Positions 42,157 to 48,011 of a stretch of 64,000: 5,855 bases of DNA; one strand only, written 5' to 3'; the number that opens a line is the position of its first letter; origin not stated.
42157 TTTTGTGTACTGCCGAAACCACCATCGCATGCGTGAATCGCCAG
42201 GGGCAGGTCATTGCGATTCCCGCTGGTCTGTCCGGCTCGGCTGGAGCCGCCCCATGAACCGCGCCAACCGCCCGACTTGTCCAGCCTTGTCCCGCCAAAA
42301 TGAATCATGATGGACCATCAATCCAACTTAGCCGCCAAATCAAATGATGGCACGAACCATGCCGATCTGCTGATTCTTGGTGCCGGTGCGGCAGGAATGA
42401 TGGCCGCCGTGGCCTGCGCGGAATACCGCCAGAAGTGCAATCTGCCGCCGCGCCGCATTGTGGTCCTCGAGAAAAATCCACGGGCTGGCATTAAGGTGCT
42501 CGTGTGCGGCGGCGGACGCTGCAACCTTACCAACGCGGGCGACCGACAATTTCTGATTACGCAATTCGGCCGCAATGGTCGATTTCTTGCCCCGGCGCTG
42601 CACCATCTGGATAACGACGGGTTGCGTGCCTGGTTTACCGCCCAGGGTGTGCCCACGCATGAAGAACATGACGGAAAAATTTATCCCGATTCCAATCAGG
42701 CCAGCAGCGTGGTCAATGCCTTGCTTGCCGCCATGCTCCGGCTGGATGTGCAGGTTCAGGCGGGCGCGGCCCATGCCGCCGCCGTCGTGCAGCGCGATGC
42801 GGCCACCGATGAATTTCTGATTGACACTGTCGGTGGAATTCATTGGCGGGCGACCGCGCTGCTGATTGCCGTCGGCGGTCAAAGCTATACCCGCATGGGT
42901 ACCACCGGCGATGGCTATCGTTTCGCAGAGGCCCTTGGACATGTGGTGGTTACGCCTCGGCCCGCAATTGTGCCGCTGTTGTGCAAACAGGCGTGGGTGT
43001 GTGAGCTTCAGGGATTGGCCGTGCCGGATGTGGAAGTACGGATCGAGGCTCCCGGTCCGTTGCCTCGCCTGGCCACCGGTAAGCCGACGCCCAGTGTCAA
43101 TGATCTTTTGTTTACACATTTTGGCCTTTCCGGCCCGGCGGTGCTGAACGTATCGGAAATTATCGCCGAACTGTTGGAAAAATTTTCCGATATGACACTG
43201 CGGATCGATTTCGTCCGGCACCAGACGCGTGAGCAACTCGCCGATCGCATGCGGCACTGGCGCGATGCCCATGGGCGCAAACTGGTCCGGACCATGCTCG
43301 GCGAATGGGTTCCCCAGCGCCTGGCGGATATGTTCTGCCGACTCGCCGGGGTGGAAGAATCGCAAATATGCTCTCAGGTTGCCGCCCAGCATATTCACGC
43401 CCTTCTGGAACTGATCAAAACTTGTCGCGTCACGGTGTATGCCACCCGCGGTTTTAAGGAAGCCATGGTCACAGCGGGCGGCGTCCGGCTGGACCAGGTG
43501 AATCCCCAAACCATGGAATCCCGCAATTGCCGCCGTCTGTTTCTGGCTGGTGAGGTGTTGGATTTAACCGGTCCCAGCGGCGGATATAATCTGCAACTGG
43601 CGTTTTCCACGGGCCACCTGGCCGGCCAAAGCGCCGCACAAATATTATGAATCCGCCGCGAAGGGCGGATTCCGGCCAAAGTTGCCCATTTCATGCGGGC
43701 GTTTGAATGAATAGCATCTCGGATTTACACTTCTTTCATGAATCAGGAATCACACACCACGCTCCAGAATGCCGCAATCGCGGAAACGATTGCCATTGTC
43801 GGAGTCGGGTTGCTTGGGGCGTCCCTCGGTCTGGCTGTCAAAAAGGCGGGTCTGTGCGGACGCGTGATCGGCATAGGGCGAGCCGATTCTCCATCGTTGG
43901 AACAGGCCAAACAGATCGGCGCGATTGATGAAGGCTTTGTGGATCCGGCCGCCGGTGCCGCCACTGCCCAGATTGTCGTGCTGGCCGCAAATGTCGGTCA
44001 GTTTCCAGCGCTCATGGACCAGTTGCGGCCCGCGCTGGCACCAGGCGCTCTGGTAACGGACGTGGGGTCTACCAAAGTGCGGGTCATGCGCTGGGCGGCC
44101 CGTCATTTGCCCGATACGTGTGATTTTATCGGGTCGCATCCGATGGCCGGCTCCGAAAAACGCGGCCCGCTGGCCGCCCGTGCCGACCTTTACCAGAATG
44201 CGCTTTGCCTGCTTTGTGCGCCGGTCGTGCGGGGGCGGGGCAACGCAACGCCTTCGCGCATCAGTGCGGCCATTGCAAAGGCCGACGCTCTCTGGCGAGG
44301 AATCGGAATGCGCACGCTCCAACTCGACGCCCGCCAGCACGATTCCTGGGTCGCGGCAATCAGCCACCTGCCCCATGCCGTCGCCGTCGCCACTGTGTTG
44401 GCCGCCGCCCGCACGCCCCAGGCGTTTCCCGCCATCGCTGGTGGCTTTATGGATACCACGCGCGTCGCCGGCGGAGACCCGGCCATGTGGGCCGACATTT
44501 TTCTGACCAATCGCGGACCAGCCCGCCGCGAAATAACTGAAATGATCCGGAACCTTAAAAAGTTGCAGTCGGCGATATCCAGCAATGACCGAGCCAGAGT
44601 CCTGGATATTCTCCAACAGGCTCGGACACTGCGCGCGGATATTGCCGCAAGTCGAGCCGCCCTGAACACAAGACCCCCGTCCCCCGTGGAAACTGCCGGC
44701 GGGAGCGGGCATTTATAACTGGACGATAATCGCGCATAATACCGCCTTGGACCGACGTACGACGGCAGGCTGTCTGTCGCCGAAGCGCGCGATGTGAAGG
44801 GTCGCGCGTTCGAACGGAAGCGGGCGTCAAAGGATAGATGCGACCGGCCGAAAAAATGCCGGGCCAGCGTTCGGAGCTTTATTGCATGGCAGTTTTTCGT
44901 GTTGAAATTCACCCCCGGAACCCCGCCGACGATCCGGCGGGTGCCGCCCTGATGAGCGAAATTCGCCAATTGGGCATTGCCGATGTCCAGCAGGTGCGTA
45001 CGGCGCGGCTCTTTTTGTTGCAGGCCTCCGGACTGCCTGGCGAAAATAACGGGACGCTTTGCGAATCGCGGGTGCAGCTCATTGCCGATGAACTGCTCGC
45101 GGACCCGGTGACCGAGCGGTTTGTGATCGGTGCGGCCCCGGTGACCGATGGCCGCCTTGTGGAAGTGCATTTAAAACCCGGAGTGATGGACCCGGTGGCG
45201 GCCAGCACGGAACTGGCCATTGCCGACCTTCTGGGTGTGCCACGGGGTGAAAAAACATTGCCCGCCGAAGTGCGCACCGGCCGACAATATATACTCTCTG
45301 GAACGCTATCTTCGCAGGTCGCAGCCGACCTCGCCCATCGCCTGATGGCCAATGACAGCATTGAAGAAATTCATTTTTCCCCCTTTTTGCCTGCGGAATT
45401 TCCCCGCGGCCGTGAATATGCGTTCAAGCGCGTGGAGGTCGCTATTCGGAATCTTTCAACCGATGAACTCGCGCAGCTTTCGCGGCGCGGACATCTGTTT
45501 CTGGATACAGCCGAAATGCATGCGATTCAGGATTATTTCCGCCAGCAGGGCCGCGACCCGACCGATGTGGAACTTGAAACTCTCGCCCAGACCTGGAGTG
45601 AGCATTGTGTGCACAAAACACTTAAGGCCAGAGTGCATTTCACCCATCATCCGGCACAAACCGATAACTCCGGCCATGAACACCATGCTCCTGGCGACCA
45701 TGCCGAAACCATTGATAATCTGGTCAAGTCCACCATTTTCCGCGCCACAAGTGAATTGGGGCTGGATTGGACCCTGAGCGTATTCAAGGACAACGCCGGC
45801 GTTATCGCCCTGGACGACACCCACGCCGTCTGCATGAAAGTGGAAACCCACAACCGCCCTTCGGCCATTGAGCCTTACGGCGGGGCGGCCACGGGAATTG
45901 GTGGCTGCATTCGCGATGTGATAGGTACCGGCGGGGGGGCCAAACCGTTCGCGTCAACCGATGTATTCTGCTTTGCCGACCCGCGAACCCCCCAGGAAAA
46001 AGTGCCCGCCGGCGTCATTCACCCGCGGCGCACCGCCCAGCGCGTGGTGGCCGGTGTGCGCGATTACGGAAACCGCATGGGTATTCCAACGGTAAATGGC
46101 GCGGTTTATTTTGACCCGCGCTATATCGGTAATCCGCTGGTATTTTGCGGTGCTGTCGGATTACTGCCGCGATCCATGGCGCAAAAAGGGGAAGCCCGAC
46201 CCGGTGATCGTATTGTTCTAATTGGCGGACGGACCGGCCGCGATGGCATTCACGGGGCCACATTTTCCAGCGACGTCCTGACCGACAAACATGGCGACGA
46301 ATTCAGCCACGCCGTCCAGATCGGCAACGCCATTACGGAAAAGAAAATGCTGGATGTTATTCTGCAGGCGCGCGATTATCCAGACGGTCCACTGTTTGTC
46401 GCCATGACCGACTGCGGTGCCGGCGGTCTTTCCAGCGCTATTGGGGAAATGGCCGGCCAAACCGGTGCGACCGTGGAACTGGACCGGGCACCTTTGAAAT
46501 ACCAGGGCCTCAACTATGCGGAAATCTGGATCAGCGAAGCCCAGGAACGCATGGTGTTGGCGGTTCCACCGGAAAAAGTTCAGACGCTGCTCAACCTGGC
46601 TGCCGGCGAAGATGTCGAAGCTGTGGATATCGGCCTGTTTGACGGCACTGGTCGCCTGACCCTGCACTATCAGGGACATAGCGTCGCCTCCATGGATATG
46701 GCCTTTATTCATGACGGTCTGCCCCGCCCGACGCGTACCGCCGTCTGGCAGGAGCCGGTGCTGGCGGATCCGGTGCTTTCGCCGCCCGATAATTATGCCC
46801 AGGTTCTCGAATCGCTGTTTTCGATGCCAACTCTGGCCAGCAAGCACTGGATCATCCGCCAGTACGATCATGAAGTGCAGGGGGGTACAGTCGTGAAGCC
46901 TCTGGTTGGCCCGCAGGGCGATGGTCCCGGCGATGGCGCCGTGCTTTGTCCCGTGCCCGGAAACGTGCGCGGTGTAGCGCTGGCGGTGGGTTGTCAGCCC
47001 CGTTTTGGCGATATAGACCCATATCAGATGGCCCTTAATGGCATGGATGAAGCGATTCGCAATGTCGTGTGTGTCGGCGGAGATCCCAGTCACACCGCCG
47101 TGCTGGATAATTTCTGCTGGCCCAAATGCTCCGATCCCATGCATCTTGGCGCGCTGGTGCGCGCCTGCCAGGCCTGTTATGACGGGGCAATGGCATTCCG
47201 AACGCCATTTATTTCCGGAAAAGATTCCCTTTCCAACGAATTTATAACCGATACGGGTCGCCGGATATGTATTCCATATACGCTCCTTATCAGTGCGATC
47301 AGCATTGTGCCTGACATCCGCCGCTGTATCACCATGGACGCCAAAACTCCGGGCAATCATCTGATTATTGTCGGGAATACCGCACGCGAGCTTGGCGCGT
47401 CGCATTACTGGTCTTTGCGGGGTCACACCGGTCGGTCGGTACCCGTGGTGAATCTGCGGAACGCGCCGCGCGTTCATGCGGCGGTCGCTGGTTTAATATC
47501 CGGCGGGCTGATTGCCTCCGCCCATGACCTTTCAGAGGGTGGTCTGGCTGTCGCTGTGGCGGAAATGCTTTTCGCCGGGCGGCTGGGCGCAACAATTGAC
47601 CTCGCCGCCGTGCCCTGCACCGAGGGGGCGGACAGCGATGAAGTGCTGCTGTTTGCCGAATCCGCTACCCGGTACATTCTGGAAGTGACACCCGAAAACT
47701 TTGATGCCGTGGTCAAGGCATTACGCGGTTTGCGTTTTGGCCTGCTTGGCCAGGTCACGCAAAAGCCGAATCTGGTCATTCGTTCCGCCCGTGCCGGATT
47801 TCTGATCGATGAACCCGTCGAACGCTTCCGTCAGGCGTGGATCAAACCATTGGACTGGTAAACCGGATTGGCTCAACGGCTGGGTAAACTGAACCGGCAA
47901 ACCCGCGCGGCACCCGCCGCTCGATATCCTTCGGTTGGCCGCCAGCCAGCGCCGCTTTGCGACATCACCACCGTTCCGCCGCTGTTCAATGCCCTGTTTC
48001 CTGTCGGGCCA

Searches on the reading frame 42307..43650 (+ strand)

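Call 19: search_protein_families(library=pfam, proteins=[window:42307-43650:+], max_evalue=0.001)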
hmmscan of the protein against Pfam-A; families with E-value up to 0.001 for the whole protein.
window:42307-43650:+ (447 aa): 5 families
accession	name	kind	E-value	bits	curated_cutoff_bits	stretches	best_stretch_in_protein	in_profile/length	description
PF03486.20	HI0933_like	-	6e-69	232.6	50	1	20-441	2-243/244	HI0933-like protein Rossmann domain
PF22780.1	HI0933_like_1st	-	2.4e-31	109.2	27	1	218-388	1-165/165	HI0933-like protein barrel and H2TH domain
PF00890.30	FAD_binding_2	-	8.7e-05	22.3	20.4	1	20-70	1-44/414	FAD binding domain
PF01134.28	GIDA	-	0.00037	20.1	22.1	0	390-445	332-385/391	Glucose inhibited division protein A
PF13450.12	NAD_binding_8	-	0.00063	20.4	21.9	0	23-62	1-33/68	NAD(P)-binding Rossmann-like domain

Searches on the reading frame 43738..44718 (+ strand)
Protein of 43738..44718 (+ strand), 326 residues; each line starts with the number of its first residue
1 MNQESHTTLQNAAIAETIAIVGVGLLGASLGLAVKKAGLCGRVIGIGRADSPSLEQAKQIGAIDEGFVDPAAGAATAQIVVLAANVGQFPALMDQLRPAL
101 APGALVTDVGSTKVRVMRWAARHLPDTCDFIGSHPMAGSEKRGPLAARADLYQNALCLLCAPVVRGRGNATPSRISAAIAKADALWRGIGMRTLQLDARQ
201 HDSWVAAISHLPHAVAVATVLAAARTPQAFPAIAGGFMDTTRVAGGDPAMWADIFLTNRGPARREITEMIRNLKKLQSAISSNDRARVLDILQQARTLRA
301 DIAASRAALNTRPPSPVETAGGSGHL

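Call 19: search_protein_families(library=pfam, proteins=[window:43738-44718:+], max_evalue=0.001)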
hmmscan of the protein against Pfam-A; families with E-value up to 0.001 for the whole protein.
window:43738-44718:+ (326 aa): 3 families
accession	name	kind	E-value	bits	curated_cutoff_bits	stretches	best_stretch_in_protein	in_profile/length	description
PF02153.23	PDH_N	-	7.6e-26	90.9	26.5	1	30-160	1-128/154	Prephenate dehydrogenase, nucleotide-binding domain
PF20463.3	PDH_C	-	1.3e-19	70.9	22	1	198-294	2-102/102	Prephenate dehydrogenase, dimerization domain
PF03807.23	F420_oxidored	-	0.0003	21.8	21.6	1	17-109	1-91/94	NADP oxidoreductase coenzyme F420-dependent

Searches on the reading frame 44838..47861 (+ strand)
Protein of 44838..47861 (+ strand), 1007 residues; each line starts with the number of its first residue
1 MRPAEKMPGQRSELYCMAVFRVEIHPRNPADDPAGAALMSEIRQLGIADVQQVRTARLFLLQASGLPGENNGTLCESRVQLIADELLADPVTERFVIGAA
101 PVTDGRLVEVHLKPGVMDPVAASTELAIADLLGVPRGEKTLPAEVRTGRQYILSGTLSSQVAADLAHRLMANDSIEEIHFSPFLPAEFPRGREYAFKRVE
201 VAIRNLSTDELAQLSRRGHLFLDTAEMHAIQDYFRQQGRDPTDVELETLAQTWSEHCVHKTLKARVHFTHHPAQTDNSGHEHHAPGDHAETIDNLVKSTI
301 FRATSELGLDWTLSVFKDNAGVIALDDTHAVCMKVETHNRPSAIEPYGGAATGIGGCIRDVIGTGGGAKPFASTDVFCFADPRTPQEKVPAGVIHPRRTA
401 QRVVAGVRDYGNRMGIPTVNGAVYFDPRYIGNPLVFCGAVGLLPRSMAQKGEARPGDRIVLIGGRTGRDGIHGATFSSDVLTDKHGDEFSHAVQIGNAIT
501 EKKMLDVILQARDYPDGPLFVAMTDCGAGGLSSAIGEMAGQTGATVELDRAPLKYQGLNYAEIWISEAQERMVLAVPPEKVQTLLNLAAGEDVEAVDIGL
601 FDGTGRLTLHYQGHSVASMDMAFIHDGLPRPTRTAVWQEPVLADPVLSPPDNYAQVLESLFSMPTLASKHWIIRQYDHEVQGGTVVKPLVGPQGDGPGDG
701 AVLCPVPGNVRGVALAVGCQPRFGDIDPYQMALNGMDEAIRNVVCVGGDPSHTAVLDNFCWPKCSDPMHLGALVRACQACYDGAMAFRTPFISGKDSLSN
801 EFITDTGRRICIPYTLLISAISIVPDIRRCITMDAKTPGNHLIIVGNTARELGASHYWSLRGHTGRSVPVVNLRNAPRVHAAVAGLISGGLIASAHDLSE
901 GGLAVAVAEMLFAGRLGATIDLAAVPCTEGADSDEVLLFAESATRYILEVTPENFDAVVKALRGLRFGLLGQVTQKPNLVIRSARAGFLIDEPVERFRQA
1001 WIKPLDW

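Call 19: search_protein_families(library=pfam, proteins=[window:44838-47861:+], max_evalue=0.001)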
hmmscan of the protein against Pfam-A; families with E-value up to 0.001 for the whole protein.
window:44838-47861:+ (1007 aa): 5 families
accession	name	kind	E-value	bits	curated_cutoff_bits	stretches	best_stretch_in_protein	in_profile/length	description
PF02769.27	AIRS_C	-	9e-53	179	23.1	2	454-611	1-155/156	AIR synthase related protein, C-terminal domain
PF00586.29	AIRS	-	5.2e-28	98.1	24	2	318-442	2-111/112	AIR synthase related protein, N-terminal domain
PF18072.6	FGAR-AT_linker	-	4.3e-18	66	26.6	1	211-260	1-50/50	Formylglycinamide ribonucleotide amidotransferase linker domain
PF02700.19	PurS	-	1.5e-13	51.1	22.2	1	21-96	3-74/77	Phosphoribosylformylglycinamidine (FGAM) synthase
PF22689.1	FGAR-AT_PurM_N-like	-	0.00037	20.7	27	0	668-821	1-158/160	FGAR-AT PurM_N-like domain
